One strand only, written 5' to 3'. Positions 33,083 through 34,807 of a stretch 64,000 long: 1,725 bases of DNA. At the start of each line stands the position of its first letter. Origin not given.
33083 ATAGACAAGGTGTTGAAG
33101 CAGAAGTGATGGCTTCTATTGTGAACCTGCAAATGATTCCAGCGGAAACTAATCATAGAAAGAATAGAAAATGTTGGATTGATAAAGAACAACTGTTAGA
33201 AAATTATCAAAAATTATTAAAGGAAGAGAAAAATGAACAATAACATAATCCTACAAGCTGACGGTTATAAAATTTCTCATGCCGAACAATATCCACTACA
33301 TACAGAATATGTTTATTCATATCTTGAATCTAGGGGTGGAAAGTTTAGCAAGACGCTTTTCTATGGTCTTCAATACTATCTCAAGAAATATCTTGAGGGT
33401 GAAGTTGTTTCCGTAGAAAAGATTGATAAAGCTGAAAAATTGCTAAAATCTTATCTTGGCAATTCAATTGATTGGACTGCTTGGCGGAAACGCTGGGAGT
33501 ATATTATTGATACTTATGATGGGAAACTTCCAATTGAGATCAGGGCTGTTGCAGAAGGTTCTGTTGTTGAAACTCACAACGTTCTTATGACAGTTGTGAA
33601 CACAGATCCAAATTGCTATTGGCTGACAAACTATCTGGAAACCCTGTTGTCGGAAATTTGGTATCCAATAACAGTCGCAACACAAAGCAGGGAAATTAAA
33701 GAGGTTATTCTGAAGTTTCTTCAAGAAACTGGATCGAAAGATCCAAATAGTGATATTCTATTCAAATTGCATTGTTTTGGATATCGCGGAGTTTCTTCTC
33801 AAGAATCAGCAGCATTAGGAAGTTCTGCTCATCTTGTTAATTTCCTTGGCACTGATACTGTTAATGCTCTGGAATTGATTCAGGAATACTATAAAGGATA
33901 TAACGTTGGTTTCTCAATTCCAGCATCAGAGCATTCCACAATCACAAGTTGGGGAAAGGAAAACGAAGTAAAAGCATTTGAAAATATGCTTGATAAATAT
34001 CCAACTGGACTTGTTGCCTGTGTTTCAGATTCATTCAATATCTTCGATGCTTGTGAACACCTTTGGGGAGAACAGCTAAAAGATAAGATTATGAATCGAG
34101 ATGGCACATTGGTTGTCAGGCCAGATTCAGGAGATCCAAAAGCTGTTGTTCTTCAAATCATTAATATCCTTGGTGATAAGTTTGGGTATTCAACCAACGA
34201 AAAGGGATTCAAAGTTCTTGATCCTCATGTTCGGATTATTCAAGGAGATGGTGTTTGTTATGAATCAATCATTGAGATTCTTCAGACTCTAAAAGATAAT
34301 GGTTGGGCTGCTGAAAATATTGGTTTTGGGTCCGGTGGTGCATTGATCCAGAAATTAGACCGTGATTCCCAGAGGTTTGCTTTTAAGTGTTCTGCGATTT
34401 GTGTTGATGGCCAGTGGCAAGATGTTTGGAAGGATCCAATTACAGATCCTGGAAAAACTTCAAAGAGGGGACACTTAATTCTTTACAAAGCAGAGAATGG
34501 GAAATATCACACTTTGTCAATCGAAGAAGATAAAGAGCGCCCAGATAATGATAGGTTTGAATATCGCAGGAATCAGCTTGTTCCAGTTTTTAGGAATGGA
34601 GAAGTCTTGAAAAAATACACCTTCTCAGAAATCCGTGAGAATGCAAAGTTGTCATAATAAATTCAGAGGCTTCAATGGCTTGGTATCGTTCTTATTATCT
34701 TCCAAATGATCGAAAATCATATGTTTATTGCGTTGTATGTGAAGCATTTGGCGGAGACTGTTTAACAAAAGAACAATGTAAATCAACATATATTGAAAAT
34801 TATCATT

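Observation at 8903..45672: Recurrent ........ motif caged inside RBS-sequestering hairpins: a candidate late-promoter/translational switch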

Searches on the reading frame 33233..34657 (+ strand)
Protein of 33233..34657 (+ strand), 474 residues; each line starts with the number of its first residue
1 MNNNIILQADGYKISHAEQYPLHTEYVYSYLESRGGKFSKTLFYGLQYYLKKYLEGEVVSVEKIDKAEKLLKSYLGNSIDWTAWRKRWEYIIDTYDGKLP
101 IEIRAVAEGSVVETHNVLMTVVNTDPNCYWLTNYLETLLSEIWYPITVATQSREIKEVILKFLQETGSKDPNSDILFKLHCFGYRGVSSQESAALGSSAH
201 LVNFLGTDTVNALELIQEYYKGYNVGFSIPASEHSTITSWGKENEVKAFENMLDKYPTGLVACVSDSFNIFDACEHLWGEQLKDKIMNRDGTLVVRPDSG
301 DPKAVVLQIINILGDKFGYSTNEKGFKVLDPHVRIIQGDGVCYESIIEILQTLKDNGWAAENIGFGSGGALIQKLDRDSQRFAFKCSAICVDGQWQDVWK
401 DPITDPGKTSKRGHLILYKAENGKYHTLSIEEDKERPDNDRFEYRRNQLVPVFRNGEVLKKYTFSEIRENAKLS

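Call 6: search_dna_similar(query=window:33233-34657:+, collection=phages, mode=protein, max_rows=15)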
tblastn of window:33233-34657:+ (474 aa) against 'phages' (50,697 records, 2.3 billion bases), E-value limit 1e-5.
Records with a match: 2020; places in all: 2025; records where one place covers at least 80% of the query: 1958.
Best place of each record, by identity: <60% 2020.
By first word of the organism name: Vibrio 230; Klebsiella 200; Pseudomonas 198; Staphylococcus 198; Escherichia 189; Salmonella 128; Mycobacterium 104; Aeromonas 97; Bacillus 84; Listeria 55; and 68 more.
By host as written in the record: - 253; Klebsiella pneumoniae 93; Staphylococcus aureus 82; Mycobacterium smegmatis mc2 155 65; Pseudomonas aeruginosa 55; Escherichia coli 51; Listeria monocytogenes 44; Vibrio harveyi BAA-1116 36; and 507 more.
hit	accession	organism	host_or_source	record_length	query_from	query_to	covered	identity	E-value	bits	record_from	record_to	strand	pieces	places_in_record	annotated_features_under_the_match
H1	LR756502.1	uncultured phage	metagenomic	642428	1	473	100%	53.0%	1e-156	498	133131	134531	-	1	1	record has no annotation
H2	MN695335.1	Synechococcus phage B23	Synechoccus sp.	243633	1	472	100%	48.6%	6e-136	438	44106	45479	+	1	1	nicotinamide phosphoribosyltransferase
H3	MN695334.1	Synechococcus phage B3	Synechoccus sp.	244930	1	472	100%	48.6%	6e-136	438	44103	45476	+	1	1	nicotinamide phosphoribosyltransferase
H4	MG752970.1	Ralstonia phage RsoM2USA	Ralstonia solanacearum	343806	3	471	99%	48.9%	2e-141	453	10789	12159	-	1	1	hypothetical protein (x2)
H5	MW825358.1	Xanthomonas phage vB_XciM_LucasX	Xanthomonas citri 306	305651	3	471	99%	48.1%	1e-131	425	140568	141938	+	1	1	nicotinamide phosphoribosyltransferase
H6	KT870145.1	Roseobacter phage DSS3P8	Ruegeria pomeroyi DSS-3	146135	4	459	96%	48.8%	1e-132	428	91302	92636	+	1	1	nicotinamide phosphoribosyltransferase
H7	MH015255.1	Ruegeria phage vB_RpoS-V10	Ruegeria pomeroyi DSS-3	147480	4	459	96%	48.8%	1e-132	428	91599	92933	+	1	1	nicotinate phosphoribosyltransferase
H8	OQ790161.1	Xanthomonas phage RTH11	Xanthomonas sp.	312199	4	471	99%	47.1%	7e-133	429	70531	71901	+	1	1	nicotinate phosphoribosyltransferase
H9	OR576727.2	Myxococcus phage Mx1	Myxococcus sp.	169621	3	472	99%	46.7%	3e-132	427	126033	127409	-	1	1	nicotinamide phosphoribosyltransferase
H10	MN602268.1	Bacteriophage DSS3_MAL1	-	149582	6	473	99%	46.5%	2e-131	425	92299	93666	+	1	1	putative nicotinate phosphoribosyltransferase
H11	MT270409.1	Phaeobacter phage MD18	Phaeobacter inhibens DSM 17395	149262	6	473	99%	46.5%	4e-129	418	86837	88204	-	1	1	nicotinamide phosphoribosyltransferase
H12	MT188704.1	Mesorhizobium phage Cp1R7A-A1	Mesorhizobium loti R7ANS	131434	1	471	99%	45.2%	3e-121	395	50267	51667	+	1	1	nicotinamide phosphoribosyl transferase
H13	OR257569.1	Ruegeria phage RpAliso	Ruegeria pomeroyi DSS-3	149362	4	473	99%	45.2%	2e-126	410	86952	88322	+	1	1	nicotinamide phosphoribosyltransferase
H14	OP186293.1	Rhodobacter phage RcXuper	Rhodobacter capsulatus YW1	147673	4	473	99%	45.2%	9e-127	411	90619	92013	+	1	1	nicotinamide phosphoribosyltransferase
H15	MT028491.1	Ochrobactrum phage vB_OspM_OC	Ochrobactrum sp. POC9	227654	8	473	98%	44.7%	2e-109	361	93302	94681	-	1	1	nicotinate phosphoribosyltransferase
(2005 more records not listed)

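Call 7: search_protein_families(library=pfam, proteins=[window:33233-34657:+])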
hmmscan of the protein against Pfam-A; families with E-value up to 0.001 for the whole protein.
window:33233-34657:+ (474 aa): 2 families
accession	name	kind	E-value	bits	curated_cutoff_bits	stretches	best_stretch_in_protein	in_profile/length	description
PF04095.22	NAPRTase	-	1.5e-55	189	20.8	1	177-414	1-221/239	Nicotinate phosphoribosyltransferase (NAPRTase) family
PF18127.6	NAMPT_N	-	2.6e-32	111.4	25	1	4-103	1-98/98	Nicotinamide phosphoribosyltransferase, N-terminal domain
